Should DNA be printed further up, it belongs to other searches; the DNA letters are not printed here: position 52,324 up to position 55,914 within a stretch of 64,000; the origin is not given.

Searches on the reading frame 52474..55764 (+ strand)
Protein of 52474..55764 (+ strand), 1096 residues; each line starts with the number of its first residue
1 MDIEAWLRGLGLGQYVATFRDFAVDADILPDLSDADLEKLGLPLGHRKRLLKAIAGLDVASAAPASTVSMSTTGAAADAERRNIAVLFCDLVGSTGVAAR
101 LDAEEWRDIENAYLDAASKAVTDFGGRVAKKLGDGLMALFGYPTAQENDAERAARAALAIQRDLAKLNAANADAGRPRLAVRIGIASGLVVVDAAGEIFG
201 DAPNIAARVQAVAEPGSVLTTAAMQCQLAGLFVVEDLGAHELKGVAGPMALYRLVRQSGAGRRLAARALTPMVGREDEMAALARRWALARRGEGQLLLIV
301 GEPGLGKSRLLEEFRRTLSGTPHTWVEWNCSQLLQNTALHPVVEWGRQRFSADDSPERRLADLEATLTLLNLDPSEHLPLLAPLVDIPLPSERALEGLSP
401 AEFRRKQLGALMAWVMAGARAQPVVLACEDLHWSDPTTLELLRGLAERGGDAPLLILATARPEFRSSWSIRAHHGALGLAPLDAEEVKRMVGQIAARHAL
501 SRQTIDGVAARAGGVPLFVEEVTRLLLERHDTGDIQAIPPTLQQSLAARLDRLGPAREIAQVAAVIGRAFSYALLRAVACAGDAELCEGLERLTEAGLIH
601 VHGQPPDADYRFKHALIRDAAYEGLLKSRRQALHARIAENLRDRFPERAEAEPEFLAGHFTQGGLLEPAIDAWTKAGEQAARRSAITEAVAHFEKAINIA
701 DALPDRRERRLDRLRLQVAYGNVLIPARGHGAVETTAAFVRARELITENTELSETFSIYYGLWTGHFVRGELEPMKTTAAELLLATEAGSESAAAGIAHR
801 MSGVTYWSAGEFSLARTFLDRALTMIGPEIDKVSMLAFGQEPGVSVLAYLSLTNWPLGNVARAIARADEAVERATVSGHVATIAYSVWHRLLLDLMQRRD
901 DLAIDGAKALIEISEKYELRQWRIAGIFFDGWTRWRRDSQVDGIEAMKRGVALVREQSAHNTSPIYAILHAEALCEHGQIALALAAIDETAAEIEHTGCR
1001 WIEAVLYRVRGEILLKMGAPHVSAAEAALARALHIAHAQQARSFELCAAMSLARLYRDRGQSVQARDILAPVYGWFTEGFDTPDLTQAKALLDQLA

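Call 78: search_protein_families(library=pfam, proteins=[window:52474-55764:+], max_evalue=0.001)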
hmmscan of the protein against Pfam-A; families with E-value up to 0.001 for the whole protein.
window:52474-55764:+ (1096 aa): 5 families
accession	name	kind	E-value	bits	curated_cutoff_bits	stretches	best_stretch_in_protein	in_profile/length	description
PF13191.12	AAA_16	-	4.3e-20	73.3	32.6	1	272-456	2-166/167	AAA ATPase domain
PF00211.25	Guanylate_cyc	-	1.8e-15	57.5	21.9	1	81-254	6-181/183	Adenylate and Guanylate cyclase catalytic domain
PF00536.37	SAM_1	-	1.3e-12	48.3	23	1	2-57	7-63/64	SAM domain (Sterile alpha motif)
PF07647.24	SAM_2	-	1.2e-09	38.7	20.5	1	2-55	8-63/66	SAM domain (Sterile alpha motif)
PF13401.12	AAA_22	-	8.8e-06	26.5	27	1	293-456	4-120/130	AAA domain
